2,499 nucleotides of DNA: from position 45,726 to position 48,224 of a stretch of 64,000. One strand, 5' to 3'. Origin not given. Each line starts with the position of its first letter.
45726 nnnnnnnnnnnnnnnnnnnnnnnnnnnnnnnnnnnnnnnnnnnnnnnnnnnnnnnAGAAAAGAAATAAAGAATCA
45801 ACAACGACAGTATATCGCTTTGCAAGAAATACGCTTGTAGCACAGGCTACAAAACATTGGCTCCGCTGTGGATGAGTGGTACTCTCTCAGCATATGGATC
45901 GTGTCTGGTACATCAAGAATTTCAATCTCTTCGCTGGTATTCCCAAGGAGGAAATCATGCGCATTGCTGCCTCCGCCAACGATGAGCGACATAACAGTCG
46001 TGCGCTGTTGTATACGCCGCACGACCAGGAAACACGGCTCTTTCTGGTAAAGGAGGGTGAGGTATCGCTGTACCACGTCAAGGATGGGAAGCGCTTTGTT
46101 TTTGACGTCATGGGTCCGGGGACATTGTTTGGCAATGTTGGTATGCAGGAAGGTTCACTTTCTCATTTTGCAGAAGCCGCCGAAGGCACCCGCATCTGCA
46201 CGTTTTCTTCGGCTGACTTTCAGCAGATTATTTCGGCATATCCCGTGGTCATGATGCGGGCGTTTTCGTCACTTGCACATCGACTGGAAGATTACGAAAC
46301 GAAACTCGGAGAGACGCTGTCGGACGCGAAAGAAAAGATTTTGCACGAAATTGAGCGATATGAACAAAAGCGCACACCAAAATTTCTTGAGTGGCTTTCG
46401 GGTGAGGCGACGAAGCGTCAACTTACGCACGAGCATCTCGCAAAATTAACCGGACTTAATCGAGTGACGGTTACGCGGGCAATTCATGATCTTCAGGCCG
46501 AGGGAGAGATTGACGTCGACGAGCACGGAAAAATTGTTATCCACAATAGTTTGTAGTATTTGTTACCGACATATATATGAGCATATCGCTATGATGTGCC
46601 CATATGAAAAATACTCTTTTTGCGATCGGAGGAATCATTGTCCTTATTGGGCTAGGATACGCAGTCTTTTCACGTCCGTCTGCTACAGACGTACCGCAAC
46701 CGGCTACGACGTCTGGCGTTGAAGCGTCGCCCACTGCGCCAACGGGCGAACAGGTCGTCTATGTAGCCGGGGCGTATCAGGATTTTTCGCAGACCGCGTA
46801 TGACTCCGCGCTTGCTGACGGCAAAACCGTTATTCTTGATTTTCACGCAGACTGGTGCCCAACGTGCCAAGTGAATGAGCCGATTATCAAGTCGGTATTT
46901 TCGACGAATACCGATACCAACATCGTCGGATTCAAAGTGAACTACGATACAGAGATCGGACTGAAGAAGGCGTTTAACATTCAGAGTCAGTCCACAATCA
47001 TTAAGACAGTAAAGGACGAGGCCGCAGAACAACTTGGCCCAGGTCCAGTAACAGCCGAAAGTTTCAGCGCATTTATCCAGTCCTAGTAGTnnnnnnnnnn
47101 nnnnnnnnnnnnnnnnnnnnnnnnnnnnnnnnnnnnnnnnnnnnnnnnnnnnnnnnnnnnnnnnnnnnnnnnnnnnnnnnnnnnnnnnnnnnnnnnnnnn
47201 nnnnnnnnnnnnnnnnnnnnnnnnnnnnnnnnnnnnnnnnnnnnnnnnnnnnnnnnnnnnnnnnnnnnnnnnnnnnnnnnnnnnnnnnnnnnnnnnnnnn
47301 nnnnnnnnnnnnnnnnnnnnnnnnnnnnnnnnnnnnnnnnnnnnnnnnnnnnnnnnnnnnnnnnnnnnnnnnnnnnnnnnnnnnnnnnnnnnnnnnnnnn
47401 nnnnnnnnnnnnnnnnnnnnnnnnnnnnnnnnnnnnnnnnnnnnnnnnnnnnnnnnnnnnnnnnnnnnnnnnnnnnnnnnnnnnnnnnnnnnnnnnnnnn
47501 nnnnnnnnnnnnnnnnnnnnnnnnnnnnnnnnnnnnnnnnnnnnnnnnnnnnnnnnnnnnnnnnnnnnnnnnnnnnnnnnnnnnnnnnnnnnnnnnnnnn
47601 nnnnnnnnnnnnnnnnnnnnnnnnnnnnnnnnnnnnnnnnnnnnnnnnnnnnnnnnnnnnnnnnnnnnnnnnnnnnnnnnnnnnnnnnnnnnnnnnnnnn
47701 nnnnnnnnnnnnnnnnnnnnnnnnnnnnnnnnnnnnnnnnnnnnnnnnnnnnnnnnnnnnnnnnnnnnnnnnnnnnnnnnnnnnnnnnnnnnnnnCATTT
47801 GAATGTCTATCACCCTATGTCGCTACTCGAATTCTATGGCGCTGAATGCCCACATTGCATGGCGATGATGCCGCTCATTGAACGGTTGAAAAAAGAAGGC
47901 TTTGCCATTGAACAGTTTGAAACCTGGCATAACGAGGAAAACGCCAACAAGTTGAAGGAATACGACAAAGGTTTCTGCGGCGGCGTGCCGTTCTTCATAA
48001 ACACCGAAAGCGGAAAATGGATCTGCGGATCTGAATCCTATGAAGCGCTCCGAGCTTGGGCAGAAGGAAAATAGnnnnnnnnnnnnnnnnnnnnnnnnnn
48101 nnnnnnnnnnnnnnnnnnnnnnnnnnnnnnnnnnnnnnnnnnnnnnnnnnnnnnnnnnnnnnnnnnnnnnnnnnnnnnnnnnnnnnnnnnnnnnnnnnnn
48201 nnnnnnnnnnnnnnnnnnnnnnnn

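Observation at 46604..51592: Ten-gene co-directional extracytoplasmic thiol-disulfide operon on the island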

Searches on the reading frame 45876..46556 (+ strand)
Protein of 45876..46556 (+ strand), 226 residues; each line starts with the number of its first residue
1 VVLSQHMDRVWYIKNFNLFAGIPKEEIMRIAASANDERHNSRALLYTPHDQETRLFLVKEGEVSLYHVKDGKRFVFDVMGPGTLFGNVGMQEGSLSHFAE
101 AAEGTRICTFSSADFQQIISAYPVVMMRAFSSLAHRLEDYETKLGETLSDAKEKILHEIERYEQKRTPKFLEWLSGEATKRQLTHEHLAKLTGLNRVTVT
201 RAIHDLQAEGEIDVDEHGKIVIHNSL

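Call 3: search_protein_families(library=pfam, proteins=[window:45876-46556:+], max_evalue=0.1)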
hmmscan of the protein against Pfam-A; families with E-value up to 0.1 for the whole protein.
window:45876-46556:+ (226 aa): 9 families
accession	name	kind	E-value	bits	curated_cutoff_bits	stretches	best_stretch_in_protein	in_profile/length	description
PF00027.35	cNMP_binding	-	3.9e-12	46.4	27.5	1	43-121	8-88/89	Cyclic nucleotide-binding domain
PF13545.12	HTH_Crp_2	-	2.4e-09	37.4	27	1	179-224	19-63/70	Crp-like helix-turn-helix domain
PF00325.26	Crp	-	0.00015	21.9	21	1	183-210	3-30/32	Bacterial regulatory proteins, crp family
PF08279.18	HTH_11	-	0.0023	18.2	25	1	179-213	12-45/55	HTH domain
PF12802.13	MarR_2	-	0.0026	18.3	27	1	171-214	11-52/61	MarR family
PF00392.27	GntR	-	0.012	15.7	27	1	182-212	23-54/64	Bacterial regulatory proteins, gntR family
PF25213.1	HVO_A0261_N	-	0.02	15.2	35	0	179-213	21-55/86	HVO_A0261 N-terminal domain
PF13551.12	HTH_29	-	0.037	14.6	28.1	1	184-211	14-41/64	Winged helix-turn helix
PF17414.8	MatP_C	-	0.078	13.8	24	0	135-165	15-45/60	MatP C-terminal ribbon-helix-helix domain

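Call 4: search_protein_families(library=ncbifam, proteins=[window:45876-46556:+], max_evalue=0.1)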
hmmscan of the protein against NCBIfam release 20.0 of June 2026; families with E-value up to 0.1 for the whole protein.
window:45876-46556:+ (226 aa): 10 families
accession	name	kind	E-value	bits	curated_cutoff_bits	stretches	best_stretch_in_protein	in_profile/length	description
NF008732.0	PRK11753.1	equivalog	1.9e-13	50.4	266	1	25-222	14-210/214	cAMP-activated global transcriptional regulator CRP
NF010499.0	PRK13918.1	equivalog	3.5e-08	33.2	274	1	44-224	23-193/205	CRP/FNR family transcriptional regulator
TIGR03697.1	NtcA_cyano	equivalog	1.7e-06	27.9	244.95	1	45-225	4-185/193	global nitrogen regulator NtcA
NF053664.1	TransRegPtrACyano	equivalog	2.5e-06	26.9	300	1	181-224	149-192/196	Crp/Fnr family transcriptional regulator PtrA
NF045989.1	TransRegFnrLRhodb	equivalog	2.9e-06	26.7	300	1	67-223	70-226/245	transcriptional regulator FnrL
NF058543.1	ActPatMycb56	equivalog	1.5e-05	24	460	1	17-168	2-153/317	acetyltransferase Pat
NF006901.0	PRK09392.1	equivalog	7.1e-05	22.2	211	1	12-136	8-133/236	transcriptional activator FtrB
NF052518.1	TransRegLdrP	equivalog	0.013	15.6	300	1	38-214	3-171/195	transcriptional regulator LdrP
TIGR02431.1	pcaR_pcaU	subfamily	0.055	12.8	284.75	1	178-217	20-59/248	beta-ketoadipate pathway transcriptional regulators, PcaR/PcaU/PobR family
TIGR02018.2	his_ut_repres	equivalog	0.059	12.7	220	1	186-212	27-53/226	histidine utilization transcriptional repressor HutC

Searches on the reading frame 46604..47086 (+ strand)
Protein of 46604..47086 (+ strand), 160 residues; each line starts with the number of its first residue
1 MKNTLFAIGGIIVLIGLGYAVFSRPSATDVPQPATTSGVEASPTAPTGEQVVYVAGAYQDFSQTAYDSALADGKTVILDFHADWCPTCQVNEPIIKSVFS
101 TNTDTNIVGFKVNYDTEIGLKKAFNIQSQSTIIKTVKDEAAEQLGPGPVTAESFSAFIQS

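Call 3: search_protein_families(library=pfam, proteins=[window:46604-47086:+], max_evalue=0.1)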
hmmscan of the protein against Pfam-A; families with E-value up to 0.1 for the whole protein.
window:46604-47086:+ (160 aa): 8 families
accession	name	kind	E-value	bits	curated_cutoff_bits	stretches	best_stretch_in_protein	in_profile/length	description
PF00085.26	Thioredoxin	-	2.2e-11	44.1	23.5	1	61-159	5-102/103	Thioredoxin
PF13899.12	Thioredoxin_7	-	5.8e-07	30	27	1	61-92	5-36/83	Thioredoxin-like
PF00578.27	AhpC-TSA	-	0.0013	19.1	26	1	69-124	22-77/124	AhpC/TSA family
PF13098.12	Thioredoxin_2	-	0.0014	19.4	27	1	71-117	3-55/104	Thioredoxin-like domain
PF13905.12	Thioredoxin_8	-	0.0027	18.4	27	1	73-113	1-44/94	Thioredoxin-like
PF08534.16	Redoxin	-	0.011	16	26.6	1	64-98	19-54/148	Redoxin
PF06110.17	TXD17-like_Trx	-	0.018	15.1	23.1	1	83-109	36-63/119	Thioredoxin domain-containing protein 17-like, thioredoxin domain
PF14595.12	Thioredoxin_9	-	0.041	14.2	25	1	71-104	39-72/129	Thioredoxin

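Call 4: search_protein_families(library=ncbifam, proteins=[window:46604-47086:+], max_evalue=0.1)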
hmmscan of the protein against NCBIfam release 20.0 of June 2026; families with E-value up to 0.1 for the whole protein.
window:46604-47086:+ (160 aa): 13 families
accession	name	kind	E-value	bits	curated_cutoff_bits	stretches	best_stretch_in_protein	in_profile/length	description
TIGR01068.1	thioredoxin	equivalog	8.8e-13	48.3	96.8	1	63-143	3-83/101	thioredoxin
NF008229.0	PRK10996.1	equivalog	2.1e-09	37.3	125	1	56-144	35-122/141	thioredoxin TrxC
TIGR01126.1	pdi_dom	equivalog_domain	1.9e-06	28.1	107.2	1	65-159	5-102/105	protein disulfide-isomerase domain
NF006898.0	PRK09381.1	equivalog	2.7e-05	24.5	138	1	67-139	16-86/109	thioredoxin TrxA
NF045694.1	seleno_TsoB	exception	2.9e-05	22.4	805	1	57-93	458-494/572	rhodanese/DsbD fusion-like selenoprotein TsoB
TIGR00385.1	dsbE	subfamily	3.6e-05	23.4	123.15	1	60-116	50-104/173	DsbE family thiol:disulfide interchange protein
NF001419.0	PRK00293.1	subfamily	0.00024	19.8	330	1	63-93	467-497/574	protein-disulfide reductase DsbD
TIGR01130.1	ER_PDI_fam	subfamily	0.00031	20.4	344.25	1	69-159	359-449/476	protein disulfide-isomerase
NF002854.0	PRK03147.1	subfamily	0.00037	20.4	170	1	59-119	48-109/176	thiol-disulfide oxidoreductase ResA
NF011941.0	PRK15412.1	equivalog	0.00048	19.7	359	1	67-111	62-104/185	thiol:disulfide interchange protein DsbE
NF041202.1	StoA_CxxC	exception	0.00053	19.9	210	1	71-108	50-88/163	endospore biogenesis thiol-disulfide oxidoreductase StoA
NF047696.1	ThlDiSintTplARhiz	equivalog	0.01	15.6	230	1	57-117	81-141/219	thiol:disulfide interchange protein TlpA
TIGR02661.1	MauD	equivalog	0.02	14.4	188.6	1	68-102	69-103/189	methylamine dehydrogenase accessory protein MauD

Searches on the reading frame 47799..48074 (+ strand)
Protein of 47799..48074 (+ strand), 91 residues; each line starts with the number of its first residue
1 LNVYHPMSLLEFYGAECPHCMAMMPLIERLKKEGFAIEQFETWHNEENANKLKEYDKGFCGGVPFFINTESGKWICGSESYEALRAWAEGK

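Call 3: search_protein_families(library=pfam, proteins=[window:47799-48074:+], max_evalue=0.1)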
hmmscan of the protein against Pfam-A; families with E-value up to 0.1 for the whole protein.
window:47799-48074:+ (91 aa): 2 families
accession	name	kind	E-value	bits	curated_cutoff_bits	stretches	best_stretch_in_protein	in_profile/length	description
PF00085.26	Thioredoxin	-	0.0015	19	23.5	1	7-36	20-49/103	Thioredoxin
PF14595.12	Thioredoxin_9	-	0.0065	16.8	25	1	15-71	51-106/129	Thioredoxin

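Call 4: search_protein_families(library=ncbifam, proteins=[window:47799-48074:+], max_evalue=0.1)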
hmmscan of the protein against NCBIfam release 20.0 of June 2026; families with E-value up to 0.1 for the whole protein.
window:47799-48074:+ (91 aa): 4 families
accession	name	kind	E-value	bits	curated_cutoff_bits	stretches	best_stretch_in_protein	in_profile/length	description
NF047697.1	ThioredTrxAClost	equivalog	0.00026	21.1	140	1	7-33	19-45/105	thioredoxin TrxA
TIGR00385.1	dsbE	subfamily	0.0081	15.8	123.15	1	7-51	65-109/173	DsbE family thiol:disulfide interchange protein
TIGR01126.1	pdi_dom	equivalog_domain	0.066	13.5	107.2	1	7-33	16-42/105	protein disulfide-isomerase domain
TIGR02200.1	GlrX_actino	hypoth_equivalog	0.085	13.3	89.5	0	13-53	5-43/77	mycoredoxin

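Call 20: find_homologous_proteins(query=window:47817-48074:+)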
Query window:47817-48074:+ (85 aa): 140 proteins with E <= 0.001 among 140 candidates; the best 120 are listed.
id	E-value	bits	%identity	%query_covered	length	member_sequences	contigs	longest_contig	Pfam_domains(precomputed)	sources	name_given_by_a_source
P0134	7.8e-50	185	91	100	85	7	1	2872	-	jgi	jgi:thiol-disulfide isomerase/thioredoxin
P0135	6.0e-49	182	91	100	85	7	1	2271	-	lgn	-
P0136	4.8e-46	172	85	100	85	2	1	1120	-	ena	-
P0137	8.9e-43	162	78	100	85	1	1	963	-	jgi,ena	-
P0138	3.7e-41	157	75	100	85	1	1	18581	-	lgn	-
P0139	1.5e-39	152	69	100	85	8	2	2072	-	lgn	-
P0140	2.0e-38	148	73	100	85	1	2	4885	-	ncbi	-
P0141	3.4e-38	147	72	100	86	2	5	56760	-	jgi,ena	jgi:thiol-disulfide isomerase/thioredoxin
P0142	5.1e-38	147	69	100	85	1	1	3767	-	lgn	-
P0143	8.6e-38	146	68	100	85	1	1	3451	PF00085.27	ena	-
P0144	3.0e-37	144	71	100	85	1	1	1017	-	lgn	-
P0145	7.2e-37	143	70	99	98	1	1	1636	-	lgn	-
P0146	9.7e-37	143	66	100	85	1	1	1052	-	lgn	-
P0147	1.1e-36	143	68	100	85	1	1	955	-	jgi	jgi:thiol-disulfide isomerase/thioredoxin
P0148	1.3e-36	142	67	100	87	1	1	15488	-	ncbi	ncbi:MAG: thioredoxin domain-containing protein [Patescibacteria group bacterium]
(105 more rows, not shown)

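Call 30: find_related_loci(query=A2, collection=metagenome_contigs, flank=8000)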
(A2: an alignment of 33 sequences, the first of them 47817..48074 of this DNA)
Query A2 (85 aa) in metagenome_contigs; peptide patterns used: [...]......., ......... (x = any residue, [..] = any of these).
600 stretches matched a pattern (row limit reached: there are more); 535 encode a relative of the query (tblastn E <= 1e-3); the best 80 are kept; 80 distinct loci.
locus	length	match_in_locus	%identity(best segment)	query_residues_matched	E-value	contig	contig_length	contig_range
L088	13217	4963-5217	96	1-85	2e-53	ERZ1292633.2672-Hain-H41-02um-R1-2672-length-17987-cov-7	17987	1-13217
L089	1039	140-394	67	1-85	3e-41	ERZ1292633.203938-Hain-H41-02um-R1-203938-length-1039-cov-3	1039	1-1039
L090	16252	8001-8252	73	1-84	2e-39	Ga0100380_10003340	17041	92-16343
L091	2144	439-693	66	1-85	1e-38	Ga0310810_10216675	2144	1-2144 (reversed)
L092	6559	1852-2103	67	3-85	3e-38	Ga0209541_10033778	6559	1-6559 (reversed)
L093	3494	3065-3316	70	3-85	8e-38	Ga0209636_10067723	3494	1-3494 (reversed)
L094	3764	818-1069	62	2-85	2e-36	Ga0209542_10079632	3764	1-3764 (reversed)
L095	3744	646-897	62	2-85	2e-36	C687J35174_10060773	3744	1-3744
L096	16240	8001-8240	65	3-82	1e-36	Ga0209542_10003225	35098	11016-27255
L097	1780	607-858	65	3-85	7e-37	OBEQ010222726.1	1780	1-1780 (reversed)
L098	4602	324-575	67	1-84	1e-36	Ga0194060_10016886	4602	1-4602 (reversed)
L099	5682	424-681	66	1-85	1e-36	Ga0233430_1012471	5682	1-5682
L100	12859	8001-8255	64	1-85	4e-36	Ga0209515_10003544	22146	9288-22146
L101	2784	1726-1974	67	3-84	4e-36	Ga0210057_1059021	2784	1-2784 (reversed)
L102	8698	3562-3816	67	1-84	8e-36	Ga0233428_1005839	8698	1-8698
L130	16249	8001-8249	69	3-84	4e-37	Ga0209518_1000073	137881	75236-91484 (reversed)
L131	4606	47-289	63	3-82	5e-34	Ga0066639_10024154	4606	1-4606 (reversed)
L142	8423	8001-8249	60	1-82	1e-33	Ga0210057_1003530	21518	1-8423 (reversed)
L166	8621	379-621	60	3-82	9e-33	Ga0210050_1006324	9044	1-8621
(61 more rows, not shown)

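Call 51: search_protein_families(library=pfam, proteins=[L142:6314-6697:+, L142:6669-7016:+, L131:1676-3535:+, L130:8275-8928:+, L166:2205-4583:+], max_evalue=0.01)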
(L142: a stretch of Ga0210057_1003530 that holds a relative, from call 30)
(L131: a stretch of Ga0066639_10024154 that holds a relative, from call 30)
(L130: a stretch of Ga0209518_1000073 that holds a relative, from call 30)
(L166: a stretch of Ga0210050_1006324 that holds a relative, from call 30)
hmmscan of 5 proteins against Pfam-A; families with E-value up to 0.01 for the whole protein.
L142:6314-6697:+ (127 aa): 2 families
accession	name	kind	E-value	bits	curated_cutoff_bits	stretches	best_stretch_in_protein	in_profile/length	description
PF07681.17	DoxX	-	1.1e-10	42.5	23.6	1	14-86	3-82/85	DoxX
PF13564.11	DoxX_2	-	3.9e-05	24.1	26.3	1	15-89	1-83/103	DoxX-like family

L142:6669-7016:+ (115 aa): 2 families
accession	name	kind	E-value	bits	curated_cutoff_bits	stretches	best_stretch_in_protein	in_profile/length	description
PF10865.14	DUF2703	-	1.4e-06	28.8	23.6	1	19-111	12-120/120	Domain of unknown function (DUF2703)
PF13192.12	Thioredoxin_3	-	9e-05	22.9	24.8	1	12-72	1-58/76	Thioredoxin domain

L131:1676-3535:+ (619 aa): 16 families
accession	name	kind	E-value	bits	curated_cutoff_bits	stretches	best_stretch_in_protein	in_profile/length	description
PF12146.15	Hydrolase_4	-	1.2e-12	48.1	27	1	77-183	2-110/239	Serine aminopeptidase, S33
PF00561.26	Abhydrolase_1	-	8.6e-11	42.4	25.8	1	80-182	1-102/245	alpha/beta hydrolase fold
PF02129.25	Peptidase_S15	-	4.8e-06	26.9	23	1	62-166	1-111/262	X-Pro dipeptidyl-peptidase (S15 family)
PF05448.18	AXE1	-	7.5e-06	25.4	21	0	133-182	159-208/321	Acetyl xylan esterase (AXE1)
PF00326.27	Peptidase_S9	-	1.5e-05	25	22.6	1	95-166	3-80/213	Prolyl oligopeptidase family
PF12697.13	Abhydrolase_6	-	2.4e-05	25.5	26.3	1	97-204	18-113/217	Alpha/beta hydrolase family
PF00413.30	Peptidase_M10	-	6.8e-05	23.2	24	1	563-589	103-129/159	Matrixin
PF13688.12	Reprolysin_5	-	0.00015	22.5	27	1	563-589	136-162/196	Metallo-peptidase family M12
PF08840.17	BAAT_C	-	0.0002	21.9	20.9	1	137-191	9-63/210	BAAT / Acyl-CoA thioester hydrolase C terminal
PF01738.24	DLH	-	0.00023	21.2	21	1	78-182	12-129/217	Dienelactone hydrolase family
PF13582.12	Reprolysin_3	-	0.0005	21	22.4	1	459-585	21-123/123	Metallo-peptidase family M12B Reprolysin-like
PF20434.5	BD-FAE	-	0.00098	19.1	26.8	1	94-167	34-106/215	BD-FAE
PF12740.14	PETase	-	0.002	18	28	1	53-185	29-160/263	PET hydrolase-like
PF13583.11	Reprolysin_4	-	0.0054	16.9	22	0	566-589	133-156/203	Metallo-peptidase family M12B Reprolysin-like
PF24517.2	CBM96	-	0.0075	16.5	26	0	318-419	41-144/164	Carbohydrate-binding module family 96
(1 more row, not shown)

L130:8275-8928:+ (217 aa): 0 families

L166:2205-4583:+ (792 aa): 8 families
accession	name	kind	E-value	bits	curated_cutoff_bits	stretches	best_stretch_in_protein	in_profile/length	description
PF02781.21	G6PD_C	-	1.6e-75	254.3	27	1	205-475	3-281/296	Glucose-6-phosphate dehydrogenase, C-terminal domain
PF00479.28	G6PD_N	-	1e-53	183.2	22.1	1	16-200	1-182/183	Glucose-6-phosphate dehydrogenase, NAD binding domain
PF03446.21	NAD_binding_2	-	1.5e-45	155.6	21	1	495-656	1-159/161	NAD binding domain of 6-phosphogluconate dehydrogenase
PF00393.24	6PGD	-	8.5e-18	65.2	27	1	663-771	1-115/290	6-phosphogluconate dehydrogenase, C-terminal domain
PF02826.25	2-Hacid_dh_C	-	1.2e-06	28.5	25.1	1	488-549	31-91/178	D-isomer specific 2-hydroxyacid dehydrogenase, NAD binding domain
PF03807.23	F420_oxidored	-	0.0012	19.8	21.6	1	495-540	1-48/94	NADP oxidoreductase coenzyme F420-dependent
PF02254.24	TrkA_N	-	0.0021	18.8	23.8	1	497-540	2-45/116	TrkA-N domain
PF01408.29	GFO_IDH_MocA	-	0.0045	18.1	24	0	496-564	3-74/120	Oxidoreductase family, NAD-binding Rossmann fold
